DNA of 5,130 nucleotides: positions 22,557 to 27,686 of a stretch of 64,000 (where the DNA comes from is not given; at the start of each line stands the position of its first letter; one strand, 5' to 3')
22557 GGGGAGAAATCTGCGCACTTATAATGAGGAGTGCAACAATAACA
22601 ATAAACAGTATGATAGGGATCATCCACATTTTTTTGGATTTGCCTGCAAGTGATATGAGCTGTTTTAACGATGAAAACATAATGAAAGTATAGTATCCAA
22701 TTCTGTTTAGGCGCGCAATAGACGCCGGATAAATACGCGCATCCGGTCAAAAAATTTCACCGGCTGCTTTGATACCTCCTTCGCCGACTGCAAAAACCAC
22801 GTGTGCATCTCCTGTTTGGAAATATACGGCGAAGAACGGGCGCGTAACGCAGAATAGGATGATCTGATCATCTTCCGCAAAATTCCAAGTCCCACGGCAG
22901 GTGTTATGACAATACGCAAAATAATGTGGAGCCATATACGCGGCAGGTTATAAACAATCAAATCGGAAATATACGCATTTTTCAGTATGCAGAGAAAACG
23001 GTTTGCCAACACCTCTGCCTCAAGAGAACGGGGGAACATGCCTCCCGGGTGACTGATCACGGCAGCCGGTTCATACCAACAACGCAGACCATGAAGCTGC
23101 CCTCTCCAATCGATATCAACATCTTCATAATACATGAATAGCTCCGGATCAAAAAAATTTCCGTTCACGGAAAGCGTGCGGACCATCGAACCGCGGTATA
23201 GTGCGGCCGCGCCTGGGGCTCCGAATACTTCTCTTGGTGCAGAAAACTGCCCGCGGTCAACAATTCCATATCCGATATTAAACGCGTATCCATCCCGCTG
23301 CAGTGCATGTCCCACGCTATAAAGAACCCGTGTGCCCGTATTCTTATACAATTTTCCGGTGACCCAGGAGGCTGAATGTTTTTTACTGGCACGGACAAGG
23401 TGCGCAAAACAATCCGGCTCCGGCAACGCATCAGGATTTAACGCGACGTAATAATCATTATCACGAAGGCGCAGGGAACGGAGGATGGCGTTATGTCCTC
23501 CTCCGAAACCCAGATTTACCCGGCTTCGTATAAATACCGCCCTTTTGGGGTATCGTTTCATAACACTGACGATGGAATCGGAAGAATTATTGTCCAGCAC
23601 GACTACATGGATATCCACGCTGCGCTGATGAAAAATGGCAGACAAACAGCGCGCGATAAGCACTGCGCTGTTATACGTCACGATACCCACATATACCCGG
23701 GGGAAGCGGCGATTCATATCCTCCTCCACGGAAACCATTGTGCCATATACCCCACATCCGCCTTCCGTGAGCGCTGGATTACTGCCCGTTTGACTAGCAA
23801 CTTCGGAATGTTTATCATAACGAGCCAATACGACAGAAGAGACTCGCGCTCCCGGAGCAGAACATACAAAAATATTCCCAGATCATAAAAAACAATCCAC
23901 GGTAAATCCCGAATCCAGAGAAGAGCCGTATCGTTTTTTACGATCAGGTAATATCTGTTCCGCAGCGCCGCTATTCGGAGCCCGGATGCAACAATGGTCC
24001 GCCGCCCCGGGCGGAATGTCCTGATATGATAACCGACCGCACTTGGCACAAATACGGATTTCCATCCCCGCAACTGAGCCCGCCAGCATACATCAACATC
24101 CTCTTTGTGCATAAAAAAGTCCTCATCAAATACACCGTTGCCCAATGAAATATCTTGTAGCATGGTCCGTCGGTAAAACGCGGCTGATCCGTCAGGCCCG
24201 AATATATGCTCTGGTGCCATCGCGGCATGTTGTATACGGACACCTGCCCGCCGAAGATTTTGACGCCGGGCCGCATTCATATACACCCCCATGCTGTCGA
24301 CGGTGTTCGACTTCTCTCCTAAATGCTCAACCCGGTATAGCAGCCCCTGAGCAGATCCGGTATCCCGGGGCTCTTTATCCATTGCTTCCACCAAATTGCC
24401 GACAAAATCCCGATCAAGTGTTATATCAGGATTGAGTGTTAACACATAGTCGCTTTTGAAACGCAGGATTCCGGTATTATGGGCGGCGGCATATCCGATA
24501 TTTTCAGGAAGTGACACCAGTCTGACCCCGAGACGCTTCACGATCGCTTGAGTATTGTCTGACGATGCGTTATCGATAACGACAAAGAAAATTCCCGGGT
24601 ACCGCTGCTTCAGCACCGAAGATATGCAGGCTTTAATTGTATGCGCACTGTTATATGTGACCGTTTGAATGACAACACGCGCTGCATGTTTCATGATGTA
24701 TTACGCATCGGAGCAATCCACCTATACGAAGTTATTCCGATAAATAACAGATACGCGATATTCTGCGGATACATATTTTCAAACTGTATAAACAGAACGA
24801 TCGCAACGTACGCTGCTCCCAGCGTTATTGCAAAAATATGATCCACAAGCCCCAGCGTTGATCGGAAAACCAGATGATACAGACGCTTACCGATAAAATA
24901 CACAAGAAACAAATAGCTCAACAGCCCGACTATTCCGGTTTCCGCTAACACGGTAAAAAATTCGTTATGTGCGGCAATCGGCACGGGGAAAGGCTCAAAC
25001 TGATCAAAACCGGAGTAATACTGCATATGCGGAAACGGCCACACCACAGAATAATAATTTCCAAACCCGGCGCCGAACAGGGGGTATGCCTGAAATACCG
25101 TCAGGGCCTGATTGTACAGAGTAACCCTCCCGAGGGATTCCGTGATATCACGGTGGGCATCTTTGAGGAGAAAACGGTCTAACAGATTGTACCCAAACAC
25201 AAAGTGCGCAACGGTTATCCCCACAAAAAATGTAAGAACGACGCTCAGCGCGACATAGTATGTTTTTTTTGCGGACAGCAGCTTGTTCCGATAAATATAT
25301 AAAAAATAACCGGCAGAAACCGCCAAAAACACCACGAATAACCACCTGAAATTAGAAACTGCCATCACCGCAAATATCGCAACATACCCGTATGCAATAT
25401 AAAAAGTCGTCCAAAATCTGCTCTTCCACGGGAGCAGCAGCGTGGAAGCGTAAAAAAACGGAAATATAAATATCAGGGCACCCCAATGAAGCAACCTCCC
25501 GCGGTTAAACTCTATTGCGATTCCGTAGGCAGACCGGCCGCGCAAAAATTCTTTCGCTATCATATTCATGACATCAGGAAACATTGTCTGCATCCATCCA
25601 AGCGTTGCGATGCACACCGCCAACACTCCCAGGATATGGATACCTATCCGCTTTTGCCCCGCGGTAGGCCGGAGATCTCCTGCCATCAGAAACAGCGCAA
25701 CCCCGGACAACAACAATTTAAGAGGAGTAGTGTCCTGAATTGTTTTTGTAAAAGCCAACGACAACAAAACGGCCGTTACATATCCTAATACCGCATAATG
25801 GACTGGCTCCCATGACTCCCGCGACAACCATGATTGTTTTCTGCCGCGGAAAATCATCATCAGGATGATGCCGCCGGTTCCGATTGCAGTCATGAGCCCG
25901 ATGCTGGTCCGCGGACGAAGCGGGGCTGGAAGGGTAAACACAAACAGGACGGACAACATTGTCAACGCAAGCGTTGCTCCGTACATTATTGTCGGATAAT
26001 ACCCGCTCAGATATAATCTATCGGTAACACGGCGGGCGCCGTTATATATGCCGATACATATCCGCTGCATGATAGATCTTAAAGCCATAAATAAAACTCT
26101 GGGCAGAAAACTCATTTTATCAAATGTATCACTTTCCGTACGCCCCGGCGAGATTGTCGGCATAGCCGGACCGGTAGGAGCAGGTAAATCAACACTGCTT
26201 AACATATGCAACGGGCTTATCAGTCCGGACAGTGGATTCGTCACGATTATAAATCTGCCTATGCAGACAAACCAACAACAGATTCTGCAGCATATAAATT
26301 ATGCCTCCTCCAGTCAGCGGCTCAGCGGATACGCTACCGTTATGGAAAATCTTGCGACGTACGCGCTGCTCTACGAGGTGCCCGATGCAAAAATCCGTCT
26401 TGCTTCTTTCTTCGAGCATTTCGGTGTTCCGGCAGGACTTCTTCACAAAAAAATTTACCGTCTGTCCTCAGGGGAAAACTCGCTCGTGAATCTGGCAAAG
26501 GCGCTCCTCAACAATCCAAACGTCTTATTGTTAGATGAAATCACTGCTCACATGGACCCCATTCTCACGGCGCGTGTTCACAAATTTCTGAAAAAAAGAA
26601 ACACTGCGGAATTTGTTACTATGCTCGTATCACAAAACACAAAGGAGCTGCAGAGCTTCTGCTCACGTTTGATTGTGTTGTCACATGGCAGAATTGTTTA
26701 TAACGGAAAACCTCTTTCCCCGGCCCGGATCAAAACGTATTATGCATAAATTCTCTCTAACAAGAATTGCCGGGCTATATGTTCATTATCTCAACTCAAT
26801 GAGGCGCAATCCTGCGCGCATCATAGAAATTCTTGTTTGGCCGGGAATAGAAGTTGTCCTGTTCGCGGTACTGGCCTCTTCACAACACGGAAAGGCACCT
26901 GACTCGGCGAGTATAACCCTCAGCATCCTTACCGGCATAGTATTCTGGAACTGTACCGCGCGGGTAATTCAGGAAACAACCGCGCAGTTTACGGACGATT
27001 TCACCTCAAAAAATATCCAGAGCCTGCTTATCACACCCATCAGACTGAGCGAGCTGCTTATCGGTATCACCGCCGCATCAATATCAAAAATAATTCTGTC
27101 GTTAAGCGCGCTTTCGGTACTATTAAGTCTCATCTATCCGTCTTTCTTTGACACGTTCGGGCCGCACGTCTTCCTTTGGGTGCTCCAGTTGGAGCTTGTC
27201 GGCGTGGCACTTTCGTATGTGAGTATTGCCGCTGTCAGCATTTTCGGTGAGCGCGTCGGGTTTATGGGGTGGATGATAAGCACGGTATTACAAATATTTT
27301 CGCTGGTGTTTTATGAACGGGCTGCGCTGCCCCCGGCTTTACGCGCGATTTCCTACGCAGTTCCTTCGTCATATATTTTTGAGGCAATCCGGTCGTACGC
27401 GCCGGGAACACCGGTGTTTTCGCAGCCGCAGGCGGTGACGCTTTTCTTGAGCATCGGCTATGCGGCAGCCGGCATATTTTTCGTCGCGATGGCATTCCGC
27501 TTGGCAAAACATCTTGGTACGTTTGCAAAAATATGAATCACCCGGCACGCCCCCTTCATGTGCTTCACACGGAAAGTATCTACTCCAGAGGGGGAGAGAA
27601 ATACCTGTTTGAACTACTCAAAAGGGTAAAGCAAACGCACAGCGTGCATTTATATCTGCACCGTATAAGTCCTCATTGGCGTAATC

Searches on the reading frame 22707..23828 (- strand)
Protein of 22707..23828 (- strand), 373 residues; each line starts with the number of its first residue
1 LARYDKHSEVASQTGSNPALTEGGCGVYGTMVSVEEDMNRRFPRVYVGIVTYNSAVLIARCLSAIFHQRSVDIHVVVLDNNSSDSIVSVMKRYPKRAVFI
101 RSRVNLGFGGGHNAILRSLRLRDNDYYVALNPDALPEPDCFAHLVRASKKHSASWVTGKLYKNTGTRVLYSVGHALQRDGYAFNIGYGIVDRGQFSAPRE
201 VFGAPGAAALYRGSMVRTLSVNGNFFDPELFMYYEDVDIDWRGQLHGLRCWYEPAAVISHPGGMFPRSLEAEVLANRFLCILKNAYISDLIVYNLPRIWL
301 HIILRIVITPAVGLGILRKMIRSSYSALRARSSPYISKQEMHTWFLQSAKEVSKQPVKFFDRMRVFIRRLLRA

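Call 41: search_protein_families(library=pfam, proteins=[window:22707-23828:-], max_evalue=0.001)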
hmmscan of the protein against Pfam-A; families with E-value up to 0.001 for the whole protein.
window:22707-23828:- (373 aa): 2 families
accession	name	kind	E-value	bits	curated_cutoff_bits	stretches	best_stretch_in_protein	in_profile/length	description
PF00535.33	Glycos_transf_2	-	5.9e-17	62.6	23.3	1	47-216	2-164/168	Glycosyl transferase family 2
PF13641.12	Glyco_tranf_2_3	-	3.6e-11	44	27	1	43-271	1-219/230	Glycosyltransferase like family 2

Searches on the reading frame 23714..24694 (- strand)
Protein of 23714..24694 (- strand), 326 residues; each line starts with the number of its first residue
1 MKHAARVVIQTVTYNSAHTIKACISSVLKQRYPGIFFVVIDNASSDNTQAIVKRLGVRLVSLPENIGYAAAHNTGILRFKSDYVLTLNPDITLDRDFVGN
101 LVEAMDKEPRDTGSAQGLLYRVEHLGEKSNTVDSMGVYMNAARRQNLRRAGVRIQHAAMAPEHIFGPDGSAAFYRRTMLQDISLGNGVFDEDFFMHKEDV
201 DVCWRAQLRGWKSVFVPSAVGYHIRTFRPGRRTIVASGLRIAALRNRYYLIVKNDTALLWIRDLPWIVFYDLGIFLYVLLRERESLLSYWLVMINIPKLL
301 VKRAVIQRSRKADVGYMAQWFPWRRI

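Call 41: search_protein_families(library=pfam, proteins=[window:23714-24694:-], max_evalue=0.001)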
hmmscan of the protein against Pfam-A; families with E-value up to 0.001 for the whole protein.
window:23714-24694:- (326 aa): 4 families
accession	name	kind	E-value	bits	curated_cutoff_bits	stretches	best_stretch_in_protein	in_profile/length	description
PF00535.33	Glycos_transf_2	-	1.6e-25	90.4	23.3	1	11-180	4-165/168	Glycosyl transferase family 2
PF13641.12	Glyco_tranf_2_3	-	1.4e-09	38.8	27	1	12-226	8-211/230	Glycosyltransferase like family 2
PF13632.12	Glyco_trans_2_3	-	6.2e-09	36.4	27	1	83-255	1-146/198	Glycosyl transferase family group 2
PF10111.15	Glyco_tranf_2_2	-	2.5e-06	27.7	27.3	1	7-220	2-213/276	Glycosyltransferase like family 2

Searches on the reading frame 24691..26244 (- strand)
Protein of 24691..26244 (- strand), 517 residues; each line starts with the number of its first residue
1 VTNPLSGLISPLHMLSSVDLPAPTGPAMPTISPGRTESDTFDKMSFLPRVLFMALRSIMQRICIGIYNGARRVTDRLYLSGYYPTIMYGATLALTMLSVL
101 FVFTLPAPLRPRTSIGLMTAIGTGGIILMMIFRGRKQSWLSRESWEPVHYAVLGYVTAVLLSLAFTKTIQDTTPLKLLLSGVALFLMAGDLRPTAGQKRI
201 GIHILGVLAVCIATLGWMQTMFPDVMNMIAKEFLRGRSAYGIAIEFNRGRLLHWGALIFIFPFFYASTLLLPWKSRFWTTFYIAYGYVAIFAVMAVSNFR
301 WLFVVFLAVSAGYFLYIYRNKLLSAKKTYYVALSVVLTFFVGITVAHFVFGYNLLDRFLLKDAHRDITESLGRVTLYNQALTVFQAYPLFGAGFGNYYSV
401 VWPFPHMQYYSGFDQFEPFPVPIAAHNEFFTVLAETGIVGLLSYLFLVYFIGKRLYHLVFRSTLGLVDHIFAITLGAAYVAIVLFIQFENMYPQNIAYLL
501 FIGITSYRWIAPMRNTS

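Call 41: search_protein_families(library=pfam, proteins=[window:24691-26244:-], max_evalue=0.001)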
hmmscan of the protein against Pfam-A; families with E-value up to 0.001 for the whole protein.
window:24691-26244:- (517 aa): 1 family
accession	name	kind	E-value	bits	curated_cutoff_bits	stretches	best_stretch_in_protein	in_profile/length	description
PF04932.20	Wzy_C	-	1.2e-15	58.1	31.7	1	288-445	4-149/149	O-Antigen ligase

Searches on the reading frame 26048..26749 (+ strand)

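Call 41: search_protein_families(library=pfam, proteins=[window:26048-26749:+], max_evalue=0.001)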
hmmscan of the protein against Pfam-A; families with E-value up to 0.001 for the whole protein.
window:26048-26749:+ (233 aa): 5 families
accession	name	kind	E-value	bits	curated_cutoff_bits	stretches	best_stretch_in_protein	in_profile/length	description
PF00005.33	ABC_tran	-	7.8e-27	95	25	1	24-167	1-137/137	ABC transporter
PF13304.12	AAA_21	-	4.1e-07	30.8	27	0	136-184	235-284/304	AAA domain, putative AbiEii toxin, Type IV TA system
PF07728.20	AAA_5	-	5.9e-05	23.5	22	1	39-226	4-134/139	AAA domain (dynein-related subfamily)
PF02463.25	SMC_N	-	0.00058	19.8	40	0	138-198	136-201/220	RecF/RecN/SMC N terminal domain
PF13401.12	AAA_22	-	0.0007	20.4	27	0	38-118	9-65/130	AAA domain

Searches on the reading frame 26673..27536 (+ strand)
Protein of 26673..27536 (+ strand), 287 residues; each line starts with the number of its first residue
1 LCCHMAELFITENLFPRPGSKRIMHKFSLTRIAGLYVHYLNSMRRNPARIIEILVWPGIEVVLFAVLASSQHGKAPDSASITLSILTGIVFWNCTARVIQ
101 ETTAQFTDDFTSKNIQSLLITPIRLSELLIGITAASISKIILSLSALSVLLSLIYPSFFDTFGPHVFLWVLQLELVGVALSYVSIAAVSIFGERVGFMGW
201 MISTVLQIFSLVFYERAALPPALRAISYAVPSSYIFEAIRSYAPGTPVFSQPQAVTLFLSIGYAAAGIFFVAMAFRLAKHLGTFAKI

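Call 41: search_protein_families(library=pfam, proteins=[window:26673-27536:+], max_evalue=0.001)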
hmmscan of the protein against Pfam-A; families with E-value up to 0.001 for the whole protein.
window:26673-27536:+ (287 aa): 1 family
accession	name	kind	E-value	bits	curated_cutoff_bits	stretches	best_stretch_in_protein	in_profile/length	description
PF01061.29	ABC2_membrane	-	3.3e-07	30.5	26.9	1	52-241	19-208/211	ABC-2 type transporter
